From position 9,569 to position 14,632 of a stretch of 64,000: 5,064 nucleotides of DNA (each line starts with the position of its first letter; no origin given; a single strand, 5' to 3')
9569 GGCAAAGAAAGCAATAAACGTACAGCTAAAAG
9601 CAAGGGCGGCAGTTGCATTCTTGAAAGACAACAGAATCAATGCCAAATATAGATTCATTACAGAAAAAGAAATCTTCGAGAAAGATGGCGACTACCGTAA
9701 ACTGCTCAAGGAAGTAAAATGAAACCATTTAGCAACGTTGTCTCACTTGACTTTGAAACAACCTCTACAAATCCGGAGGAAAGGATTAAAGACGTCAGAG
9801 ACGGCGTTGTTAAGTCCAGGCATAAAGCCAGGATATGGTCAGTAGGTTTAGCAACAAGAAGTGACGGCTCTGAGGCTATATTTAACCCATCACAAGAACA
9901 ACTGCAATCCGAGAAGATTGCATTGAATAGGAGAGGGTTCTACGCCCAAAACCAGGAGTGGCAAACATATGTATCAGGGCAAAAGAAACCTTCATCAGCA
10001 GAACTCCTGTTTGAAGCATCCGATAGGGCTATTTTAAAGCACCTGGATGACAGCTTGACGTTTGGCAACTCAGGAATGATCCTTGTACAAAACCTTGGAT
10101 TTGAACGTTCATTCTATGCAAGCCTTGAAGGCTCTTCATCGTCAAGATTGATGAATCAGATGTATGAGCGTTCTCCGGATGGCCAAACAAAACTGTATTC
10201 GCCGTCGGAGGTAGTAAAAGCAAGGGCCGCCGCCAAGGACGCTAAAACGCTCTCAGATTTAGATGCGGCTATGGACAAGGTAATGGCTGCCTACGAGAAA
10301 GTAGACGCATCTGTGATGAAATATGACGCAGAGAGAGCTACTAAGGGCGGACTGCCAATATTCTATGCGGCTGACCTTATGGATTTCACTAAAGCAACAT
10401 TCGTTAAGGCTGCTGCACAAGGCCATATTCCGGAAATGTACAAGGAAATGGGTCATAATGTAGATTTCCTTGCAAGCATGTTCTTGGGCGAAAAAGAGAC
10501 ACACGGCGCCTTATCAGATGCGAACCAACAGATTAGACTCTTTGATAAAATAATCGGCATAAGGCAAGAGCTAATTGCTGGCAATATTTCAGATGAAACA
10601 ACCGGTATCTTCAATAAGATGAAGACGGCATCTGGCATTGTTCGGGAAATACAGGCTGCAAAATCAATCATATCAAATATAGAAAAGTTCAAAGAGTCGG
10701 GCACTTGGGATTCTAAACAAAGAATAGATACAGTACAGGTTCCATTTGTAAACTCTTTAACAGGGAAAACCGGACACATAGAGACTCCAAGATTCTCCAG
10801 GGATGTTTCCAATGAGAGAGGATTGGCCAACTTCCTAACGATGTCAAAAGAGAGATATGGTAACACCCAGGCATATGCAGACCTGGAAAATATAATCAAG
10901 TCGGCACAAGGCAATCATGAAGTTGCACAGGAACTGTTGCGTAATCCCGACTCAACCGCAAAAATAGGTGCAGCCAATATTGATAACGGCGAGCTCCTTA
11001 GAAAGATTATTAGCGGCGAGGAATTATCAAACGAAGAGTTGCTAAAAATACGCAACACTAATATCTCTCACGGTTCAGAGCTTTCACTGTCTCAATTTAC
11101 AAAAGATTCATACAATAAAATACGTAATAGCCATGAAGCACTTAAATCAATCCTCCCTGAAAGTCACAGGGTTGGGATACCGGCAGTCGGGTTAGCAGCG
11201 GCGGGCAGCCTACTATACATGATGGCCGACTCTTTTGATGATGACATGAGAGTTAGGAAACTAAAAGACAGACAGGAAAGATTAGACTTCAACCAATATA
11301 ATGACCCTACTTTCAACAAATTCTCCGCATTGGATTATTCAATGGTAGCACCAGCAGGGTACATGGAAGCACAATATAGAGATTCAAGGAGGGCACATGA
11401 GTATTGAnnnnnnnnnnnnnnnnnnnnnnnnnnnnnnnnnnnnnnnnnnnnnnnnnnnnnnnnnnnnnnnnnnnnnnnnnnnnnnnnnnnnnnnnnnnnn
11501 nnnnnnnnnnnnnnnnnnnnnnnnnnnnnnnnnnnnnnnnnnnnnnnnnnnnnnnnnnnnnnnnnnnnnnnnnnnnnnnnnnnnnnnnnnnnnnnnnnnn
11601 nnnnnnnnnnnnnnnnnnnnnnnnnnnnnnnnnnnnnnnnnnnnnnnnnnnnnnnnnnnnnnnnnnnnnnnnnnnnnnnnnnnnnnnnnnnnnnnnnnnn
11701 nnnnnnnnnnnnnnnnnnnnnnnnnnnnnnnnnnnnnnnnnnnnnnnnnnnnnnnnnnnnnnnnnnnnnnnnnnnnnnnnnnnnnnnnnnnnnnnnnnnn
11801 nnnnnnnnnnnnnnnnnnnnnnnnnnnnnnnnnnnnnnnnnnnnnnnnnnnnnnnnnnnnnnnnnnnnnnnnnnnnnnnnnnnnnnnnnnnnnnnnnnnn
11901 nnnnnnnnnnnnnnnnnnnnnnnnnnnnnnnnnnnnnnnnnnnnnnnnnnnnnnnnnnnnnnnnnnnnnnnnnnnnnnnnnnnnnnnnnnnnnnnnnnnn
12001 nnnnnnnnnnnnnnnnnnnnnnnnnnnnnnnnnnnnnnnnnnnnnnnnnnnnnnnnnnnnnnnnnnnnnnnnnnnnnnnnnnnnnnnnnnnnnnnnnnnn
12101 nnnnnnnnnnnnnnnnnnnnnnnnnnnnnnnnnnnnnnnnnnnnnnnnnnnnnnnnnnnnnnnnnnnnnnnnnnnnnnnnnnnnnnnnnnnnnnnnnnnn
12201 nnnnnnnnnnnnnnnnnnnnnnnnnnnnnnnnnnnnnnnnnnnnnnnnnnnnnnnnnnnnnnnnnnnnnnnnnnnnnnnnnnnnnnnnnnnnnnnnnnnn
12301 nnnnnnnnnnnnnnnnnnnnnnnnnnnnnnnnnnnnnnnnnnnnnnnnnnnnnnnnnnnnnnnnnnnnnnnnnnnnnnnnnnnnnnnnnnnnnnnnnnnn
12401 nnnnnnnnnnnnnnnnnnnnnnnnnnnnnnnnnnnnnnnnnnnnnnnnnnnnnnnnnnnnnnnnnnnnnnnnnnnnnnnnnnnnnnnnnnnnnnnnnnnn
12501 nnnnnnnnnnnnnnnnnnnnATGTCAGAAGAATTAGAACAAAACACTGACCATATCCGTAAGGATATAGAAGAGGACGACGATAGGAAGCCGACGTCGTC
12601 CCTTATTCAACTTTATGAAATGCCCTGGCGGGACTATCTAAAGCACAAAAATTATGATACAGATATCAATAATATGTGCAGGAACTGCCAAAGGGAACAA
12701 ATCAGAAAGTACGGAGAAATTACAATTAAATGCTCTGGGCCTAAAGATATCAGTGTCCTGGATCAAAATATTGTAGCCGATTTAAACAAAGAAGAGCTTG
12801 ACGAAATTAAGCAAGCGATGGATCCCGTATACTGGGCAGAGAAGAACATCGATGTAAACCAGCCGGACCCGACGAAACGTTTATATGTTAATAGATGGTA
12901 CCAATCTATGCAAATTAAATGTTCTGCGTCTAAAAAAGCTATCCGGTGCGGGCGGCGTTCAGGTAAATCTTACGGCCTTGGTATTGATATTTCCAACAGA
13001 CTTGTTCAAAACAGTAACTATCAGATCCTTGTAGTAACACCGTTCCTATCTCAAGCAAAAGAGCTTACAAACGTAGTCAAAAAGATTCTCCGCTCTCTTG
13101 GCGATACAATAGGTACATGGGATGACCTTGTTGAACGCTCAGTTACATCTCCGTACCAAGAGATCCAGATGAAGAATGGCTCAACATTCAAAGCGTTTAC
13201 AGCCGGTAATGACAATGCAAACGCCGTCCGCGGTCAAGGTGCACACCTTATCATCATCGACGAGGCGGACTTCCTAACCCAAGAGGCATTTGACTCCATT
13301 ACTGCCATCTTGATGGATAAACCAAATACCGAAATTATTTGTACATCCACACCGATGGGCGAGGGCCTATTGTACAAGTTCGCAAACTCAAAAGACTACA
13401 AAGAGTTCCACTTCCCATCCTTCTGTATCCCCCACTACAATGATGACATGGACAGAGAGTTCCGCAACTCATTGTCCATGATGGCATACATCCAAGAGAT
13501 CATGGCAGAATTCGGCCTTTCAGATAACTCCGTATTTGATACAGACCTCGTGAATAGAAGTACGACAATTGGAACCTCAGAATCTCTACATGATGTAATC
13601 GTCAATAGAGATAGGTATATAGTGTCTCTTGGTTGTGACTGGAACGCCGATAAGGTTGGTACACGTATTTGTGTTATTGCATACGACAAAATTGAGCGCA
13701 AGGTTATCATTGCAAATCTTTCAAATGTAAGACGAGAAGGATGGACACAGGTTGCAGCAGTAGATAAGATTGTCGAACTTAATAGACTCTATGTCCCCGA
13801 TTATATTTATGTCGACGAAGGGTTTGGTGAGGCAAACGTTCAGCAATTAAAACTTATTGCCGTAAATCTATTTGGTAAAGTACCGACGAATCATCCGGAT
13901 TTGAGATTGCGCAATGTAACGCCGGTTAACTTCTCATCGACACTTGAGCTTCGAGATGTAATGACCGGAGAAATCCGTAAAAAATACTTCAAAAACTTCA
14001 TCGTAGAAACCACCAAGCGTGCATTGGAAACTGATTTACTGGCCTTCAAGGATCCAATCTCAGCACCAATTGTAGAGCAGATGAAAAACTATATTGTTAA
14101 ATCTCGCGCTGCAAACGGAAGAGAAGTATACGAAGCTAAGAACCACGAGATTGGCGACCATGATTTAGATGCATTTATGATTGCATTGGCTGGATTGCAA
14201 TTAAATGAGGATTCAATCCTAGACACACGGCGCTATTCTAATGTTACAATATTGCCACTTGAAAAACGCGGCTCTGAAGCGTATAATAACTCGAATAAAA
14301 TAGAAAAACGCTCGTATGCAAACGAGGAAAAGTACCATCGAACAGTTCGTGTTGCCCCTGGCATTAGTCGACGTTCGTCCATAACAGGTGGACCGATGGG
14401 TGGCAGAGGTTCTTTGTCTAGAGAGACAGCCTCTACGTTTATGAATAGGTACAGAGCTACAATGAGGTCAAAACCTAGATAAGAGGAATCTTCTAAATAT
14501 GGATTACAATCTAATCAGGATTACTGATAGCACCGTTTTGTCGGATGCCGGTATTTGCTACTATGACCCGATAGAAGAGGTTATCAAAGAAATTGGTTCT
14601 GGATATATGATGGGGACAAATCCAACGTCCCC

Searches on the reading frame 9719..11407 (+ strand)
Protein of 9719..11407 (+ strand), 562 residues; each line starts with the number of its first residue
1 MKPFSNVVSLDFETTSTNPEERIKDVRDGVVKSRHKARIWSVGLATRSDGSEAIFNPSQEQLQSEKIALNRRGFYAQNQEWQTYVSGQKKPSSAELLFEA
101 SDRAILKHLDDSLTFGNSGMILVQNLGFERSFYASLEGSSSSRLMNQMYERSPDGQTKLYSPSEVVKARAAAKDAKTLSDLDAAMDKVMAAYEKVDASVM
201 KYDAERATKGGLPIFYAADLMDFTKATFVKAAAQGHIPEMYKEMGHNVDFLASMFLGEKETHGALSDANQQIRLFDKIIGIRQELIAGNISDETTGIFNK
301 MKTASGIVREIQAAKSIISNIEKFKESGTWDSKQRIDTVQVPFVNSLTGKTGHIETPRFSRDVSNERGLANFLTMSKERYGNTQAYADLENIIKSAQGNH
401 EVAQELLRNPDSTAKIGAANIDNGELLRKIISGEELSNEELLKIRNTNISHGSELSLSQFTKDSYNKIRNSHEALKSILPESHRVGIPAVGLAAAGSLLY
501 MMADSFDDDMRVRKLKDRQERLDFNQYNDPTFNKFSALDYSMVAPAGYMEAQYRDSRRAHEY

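Call 23: search_dna_similar(query=window:9719-11407:+, collection=phages, mode=protein, max_rows=15)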
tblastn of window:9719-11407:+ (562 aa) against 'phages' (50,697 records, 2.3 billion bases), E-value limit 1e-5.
No match.

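Call 24: search_protein_families(library=pfam, proteins=[window:9719-11407:+])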
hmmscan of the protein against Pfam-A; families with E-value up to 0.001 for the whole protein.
window:9719-11407:+ (562 aa): 1 family
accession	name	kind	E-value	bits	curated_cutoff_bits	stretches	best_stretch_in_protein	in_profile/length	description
PF00929.31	RNase_T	-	9.8e-05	23.4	24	0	177-275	73-164/164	Exonuclease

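Call 78: search_protein_families(library=phrogs, proteins=[window:9719-11407:+], max_evalue=0.01)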
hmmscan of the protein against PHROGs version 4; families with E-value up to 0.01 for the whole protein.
window:9719-11407:+ (562 aa): 1 family
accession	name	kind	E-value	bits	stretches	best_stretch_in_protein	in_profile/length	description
phrog_192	-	DNA, RNA and nucleotide metabolism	0.0065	16.8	0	250-322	239-288/397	DNA polymerase exonuclease subunit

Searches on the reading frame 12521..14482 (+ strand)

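Call 24: search_protein_families(library=pfam, proteins=[window:12521-14482:+])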
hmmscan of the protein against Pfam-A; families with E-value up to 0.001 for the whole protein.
window:12521-14482:+ (653 aa): 3 families
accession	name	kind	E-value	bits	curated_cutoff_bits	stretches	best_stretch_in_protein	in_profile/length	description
PF03237.21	Terminase_6N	-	1.8e-08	34.7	22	1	144-344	5-213/215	Terminase large subunit, T4likevirus-type, N-terminal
PF05127.21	NAT10_TcmA_helicase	-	1.8e-05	25.2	22.7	1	143-260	4-109/176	RNA cytidine acetyltransferase NAT10/TcmA, helicase domain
PF00270.35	DEAD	-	0.00011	22.4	26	1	147-277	25-158/167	DEAD/DEAH box helicase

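Call 78: search_protein_families(library=phrogs, proteins=[window:12521-14482:+], max_evalue=0.01)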
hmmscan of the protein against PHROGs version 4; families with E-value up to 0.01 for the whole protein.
window:12521-14482:+ (653 aa): 5 families
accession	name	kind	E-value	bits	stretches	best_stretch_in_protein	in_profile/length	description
phrog_2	-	head and packaging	2.5e-33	116.8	1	122-632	264-643/807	terminase large subunit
phrog_7579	-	head and packaging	1.4e-10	41.8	1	136-293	17-163/239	terminase large subunit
phrog_675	-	head and packaging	1.4e-08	34.5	1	307-443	301-434/576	terminase large subunit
phrog_9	-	head and packaging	2.2e-06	27.8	1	141-278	228-359/812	terminase large subunit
phrog_592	-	other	0.0065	17.3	0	233-275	72-113/193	thymidine kinase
